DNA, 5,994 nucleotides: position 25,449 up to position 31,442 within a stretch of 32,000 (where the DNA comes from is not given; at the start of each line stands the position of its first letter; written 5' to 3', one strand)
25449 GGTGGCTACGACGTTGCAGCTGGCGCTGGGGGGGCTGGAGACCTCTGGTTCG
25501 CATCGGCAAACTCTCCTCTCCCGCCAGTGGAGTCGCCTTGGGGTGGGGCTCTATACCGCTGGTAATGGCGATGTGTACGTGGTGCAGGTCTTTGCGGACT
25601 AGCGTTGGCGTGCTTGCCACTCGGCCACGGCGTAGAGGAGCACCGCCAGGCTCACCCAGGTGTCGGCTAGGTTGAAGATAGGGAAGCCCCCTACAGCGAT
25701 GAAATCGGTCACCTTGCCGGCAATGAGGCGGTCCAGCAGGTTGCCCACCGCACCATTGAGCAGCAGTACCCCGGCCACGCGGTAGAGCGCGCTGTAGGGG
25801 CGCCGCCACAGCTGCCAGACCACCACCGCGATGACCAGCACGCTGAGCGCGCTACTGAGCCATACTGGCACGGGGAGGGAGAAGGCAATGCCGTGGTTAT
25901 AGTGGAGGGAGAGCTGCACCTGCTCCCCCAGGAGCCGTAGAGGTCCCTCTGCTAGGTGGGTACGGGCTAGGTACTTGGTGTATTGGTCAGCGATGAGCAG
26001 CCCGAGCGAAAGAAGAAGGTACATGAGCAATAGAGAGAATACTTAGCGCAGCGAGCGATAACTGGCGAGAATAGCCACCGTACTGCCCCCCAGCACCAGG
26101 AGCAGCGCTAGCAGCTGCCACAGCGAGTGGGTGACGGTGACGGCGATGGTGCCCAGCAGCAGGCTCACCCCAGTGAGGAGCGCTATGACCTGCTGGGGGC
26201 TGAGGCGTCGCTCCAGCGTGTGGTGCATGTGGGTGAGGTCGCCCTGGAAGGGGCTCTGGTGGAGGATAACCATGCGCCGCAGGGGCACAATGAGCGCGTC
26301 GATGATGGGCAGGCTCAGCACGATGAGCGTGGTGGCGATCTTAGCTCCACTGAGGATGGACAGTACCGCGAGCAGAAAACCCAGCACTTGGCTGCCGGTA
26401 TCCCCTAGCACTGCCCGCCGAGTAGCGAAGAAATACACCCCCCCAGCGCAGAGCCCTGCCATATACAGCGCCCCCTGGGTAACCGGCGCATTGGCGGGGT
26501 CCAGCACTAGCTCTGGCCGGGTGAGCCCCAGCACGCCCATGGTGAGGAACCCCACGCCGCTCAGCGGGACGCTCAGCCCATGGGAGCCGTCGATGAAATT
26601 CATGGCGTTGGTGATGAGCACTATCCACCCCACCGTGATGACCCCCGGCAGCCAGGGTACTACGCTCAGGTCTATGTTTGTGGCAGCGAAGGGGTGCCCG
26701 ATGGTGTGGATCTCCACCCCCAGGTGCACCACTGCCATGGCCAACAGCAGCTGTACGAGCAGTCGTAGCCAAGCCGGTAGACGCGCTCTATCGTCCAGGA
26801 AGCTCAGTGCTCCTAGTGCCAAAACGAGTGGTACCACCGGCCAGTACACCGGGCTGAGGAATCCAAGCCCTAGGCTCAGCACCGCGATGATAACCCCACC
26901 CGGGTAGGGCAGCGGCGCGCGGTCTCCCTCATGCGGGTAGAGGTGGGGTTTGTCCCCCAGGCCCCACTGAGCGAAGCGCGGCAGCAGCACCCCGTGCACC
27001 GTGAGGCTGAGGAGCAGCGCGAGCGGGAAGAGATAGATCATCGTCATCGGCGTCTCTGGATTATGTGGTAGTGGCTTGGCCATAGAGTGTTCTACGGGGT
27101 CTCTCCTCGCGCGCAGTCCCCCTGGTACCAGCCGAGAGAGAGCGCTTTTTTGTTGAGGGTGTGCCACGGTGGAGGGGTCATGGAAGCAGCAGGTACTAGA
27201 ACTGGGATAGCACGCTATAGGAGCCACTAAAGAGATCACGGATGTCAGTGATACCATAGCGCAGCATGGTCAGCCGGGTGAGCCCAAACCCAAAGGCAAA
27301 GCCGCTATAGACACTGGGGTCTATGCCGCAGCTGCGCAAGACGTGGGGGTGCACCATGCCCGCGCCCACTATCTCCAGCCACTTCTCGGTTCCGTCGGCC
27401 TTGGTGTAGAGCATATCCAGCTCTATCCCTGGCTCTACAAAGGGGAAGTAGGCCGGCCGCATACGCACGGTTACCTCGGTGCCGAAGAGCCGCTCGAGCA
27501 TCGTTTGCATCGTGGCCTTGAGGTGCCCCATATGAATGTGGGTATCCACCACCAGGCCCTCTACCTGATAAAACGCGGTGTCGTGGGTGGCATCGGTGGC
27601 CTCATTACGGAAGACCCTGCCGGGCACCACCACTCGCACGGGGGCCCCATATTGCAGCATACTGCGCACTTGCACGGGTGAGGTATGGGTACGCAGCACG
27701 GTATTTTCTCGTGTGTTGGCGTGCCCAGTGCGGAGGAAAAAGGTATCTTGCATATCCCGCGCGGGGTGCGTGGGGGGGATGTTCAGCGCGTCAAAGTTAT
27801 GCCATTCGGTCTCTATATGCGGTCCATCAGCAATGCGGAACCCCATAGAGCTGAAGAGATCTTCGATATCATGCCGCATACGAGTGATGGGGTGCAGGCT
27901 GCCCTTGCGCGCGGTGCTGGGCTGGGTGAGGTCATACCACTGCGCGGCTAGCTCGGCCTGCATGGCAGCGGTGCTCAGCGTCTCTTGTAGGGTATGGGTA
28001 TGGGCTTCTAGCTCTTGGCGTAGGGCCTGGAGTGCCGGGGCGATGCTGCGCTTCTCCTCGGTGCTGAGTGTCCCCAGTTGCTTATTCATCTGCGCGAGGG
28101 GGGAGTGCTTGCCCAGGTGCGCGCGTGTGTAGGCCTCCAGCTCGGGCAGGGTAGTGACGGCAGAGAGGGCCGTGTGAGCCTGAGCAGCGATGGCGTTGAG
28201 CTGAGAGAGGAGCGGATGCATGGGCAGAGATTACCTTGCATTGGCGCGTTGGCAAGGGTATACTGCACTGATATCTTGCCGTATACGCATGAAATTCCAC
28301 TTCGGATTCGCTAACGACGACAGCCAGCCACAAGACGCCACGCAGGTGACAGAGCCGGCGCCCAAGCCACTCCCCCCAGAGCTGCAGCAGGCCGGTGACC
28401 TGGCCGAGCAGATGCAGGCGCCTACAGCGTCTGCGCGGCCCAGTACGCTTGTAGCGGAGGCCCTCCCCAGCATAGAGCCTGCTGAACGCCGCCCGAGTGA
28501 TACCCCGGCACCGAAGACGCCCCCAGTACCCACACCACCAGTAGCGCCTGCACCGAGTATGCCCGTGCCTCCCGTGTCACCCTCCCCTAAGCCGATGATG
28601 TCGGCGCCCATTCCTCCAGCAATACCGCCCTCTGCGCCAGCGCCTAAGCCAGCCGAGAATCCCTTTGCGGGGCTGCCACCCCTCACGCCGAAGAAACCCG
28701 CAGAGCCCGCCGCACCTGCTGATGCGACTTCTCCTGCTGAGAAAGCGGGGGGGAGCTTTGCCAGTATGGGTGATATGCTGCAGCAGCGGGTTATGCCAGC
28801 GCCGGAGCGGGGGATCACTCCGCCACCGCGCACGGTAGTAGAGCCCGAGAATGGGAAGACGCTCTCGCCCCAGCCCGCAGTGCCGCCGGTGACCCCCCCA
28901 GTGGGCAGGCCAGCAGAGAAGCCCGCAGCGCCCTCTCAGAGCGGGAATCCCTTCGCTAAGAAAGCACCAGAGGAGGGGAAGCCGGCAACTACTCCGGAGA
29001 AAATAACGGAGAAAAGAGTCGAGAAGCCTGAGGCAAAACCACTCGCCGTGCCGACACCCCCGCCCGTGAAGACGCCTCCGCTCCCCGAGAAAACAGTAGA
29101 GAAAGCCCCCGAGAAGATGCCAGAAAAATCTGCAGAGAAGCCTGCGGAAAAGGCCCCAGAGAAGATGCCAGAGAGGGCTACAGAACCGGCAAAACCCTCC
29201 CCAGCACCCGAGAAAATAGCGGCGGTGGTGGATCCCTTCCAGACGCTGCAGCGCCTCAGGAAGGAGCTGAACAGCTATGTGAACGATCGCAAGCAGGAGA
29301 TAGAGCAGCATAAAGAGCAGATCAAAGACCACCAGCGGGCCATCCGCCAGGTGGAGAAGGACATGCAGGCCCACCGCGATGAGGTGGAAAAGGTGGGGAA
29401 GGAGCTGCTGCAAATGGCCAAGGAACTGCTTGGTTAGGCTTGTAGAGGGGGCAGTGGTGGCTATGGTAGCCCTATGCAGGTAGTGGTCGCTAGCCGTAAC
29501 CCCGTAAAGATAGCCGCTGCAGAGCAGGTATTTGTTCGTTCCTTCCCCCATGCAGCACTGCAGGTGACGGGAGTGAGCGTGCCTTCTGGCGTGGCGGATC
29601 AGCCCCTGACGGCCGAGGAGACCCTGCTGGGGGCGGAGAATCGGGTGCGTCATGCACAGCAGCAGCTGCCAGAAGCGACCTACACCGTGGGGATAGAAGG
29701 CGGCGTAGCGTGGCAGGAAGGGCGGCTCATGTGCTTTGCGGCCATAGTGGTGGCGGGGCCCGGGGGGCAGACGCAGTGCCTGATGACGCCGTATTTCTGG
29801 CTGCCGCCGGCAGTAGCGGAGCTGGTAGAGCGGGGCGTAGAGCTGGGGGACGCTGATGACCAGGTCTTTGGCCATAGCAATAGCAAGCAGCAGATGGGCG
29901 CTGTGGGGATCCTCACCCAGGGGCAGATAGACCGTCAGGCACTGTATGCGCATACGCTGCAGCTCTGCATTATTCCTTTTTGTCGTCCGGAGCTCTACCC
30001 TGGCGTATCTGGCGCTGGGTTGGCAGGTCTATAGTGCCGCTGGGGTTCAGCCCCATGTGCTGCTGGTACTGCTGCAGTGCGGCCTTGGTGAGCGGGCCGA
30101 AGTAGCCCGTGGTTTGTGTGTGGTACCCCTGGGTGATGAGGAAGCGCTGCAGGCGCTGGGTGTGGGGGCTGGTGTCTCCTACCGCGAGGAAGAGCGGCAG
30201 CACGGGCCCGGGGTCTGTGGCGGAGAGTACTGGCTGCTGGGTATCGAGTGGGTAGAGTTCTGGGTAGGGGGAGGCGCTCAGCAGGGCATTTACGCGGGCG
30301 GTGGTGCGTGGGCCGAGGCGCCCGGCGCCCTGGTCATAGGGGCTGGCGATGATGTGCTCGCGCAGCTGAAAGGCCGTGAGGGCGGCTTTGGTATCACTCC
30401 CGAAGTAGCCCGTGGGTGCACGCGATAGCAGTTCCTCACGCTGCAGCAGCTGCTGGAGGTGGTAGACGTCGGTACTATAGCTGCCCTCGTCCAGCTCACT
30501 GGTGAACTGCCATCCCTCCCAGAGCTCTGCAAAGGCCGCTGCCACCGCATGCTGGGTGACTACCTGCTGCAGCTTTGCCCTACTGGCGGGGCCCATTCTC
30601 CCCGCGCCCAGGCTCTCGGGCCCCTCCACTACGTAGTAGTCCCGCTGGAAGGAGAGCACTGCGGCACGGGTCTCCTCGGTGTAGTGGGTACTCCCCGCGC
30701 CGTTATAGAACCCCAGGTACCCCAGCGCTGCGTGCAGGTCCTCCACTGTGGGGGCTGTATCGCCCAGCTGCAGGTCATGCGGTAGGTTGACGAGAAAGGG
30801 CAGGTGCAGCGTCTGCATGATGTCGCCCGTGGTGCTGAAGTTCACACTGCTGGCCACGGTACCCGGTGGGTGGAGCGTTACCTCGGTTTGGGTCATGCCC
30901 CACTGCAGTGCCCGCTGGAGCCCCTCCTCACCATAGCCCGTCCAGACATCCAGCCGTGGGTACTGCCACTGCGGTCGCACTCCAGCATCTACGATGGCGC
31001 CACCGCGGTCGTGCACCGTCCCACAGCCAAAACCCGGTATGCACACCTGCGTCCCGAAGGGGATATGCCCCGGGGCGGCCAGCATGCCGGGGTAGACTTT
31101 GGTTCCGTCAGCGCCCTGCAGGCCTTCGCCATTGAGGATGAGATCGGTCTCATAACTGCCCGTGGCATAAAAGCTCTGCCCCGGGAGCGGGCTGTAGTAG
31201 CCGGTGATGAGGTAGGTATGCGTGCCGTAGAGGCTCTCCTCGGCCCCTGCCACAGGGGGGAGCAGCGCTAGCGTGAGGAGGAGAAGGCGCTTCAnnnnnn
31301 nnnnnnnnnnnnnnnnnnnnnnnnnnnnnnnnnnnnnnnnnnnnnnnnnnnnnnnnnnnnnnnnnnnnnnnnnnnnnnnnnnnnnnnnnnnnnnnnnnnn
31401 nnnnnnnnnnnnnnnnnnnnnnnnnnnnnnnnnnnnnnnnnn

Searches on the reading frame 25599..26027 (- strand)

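Call 9: search_protein_families(library=pfam, proteins=[window:25599-26027:-])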
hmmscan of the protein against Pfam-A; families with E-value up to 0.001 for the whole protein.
window:25599-26027:- (142 aa): 1 family
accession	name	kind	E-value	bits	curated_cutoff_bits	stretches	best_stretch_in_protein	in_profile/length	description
PF01252.23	Peptidase_A8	-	2.3e-28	99.6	25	1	8-134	3-138/142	Signal peptidase (SPase) II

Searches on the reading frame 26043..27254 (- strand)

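Call 9: search_protein_families(library=pfam, proteins=[window:26043-27254:-])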
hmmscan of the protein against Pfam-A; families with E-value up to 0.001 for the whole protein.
window:26043-27254:- (403 aa): 1 family
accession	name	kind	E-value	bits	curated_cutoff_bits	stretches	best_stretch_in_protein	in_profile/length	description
PF00953.26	Glycos_transf_4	-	9.9e-24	84.6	27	1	140-302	4-159/160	Glycosyl transferase family 4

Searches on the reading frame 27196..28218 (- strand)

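Call 9: search_protein_families(library=pfam, proteins=[window:27196-28218:-])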
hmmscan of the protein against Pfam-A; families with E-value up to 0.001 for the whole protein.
window:27196-28218:- (340 aa): 2 families
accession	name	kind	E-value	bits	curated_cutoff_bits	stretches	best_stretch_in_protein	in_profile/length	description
PF01409.25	tRNA-synt_2d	-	2.3e-94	315.9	19.8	1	98-340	5-246/246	tRNA synthetases class II core domain (F)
PF02912.23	Phe_tRNA-synt_N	-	2.7e-13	50.1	22.3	1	23-90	2-69/69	Aminoacyl tRNA synthetase class II, N-terminal domain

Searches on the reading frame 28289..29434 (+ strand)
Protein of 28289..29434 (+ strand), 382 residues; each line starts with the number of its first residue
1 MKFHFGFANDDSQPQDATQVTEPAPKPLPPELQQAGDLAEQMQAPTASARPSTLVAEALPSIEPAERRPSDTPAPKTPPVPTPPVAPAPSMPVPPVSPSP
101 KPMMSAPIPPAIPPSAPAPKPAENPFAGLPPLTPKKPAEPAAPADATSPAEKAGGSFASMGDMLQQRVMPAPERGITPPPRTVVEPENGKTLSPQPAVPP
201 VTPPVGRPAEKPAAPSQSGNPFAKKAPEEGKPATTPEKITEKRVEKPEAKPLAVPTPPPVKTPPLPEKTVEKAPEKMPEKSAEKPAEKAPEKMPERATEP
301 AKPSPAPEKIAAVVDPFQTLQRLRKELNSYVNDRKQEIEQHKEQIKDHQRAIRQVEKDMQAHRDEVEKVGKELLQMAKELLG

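Call 57: search_protein_families(library=pfam, proteins=[window:28289-29434:+], max_evalue=0.001)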
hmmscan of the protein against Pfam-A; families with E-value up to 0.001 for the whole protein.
window:28289-29434:+ (382 aa): 1 family
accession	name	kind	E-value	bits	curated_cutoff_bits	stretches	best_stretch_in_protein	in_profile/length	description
PF08614.16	ATG16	-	0.00052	20.7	33.7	1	269-373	40-146/200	Autophagy protein 16 (ATG16)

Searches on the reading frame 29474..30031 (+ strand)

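Call 9: search_protein_families(library=pfam, proteins=[window:29474-30031:+])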
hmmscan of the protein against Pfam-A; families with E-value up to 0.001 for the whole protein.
window:29474-30031:+ (186 aa): 1 family
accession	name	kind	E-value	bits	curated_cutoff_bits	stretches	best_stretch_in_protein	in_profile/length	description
PF01931.24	NTPase_I-T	-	4.5e-49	166.8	25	1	6-169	1-161/162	Protein of unknown function DUF84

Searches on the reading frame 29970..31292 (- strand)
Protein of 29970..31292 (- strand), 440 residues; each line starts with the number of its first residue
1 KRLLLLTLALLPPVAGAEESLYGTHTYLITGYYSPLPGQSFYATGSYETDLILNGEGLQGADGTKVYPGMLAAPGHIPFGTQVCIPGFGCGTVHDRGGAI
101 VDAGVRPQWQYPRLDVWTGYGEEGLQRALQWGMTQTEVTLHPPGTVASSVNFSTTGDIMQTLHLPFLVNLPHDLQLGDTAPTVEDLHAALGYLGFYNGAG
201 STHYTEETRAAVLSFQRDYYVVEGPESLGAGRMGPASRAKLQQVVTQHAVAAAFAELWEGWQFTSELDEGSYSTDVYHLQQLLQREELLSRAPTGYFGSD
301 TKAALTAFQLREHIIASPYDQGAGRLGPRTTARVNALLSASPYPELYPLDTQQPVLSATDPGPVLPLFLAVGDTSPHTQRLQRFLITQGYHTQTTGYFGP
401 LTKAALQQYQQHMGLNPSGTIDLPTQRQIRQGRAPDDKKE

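Call 9: search_protein_families(library=pfam, proteins=[window:29970-31292:-])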
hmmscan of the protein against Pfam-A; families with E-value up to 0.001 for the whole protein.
window:29970-31292:- (440 aa): 2 families
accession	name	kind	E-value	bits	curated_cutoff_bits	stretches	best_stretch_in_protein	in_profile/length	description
PF01471.23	PG_binding_1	-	2.1e-26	92.3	23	3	378-427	5-55/57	Putative peptidoglycan binding domain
PF08823.16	PG_binding_2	-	4.4e-05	24.1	21.1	0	182-216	17-51/74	Putative peptidoglycan binding domain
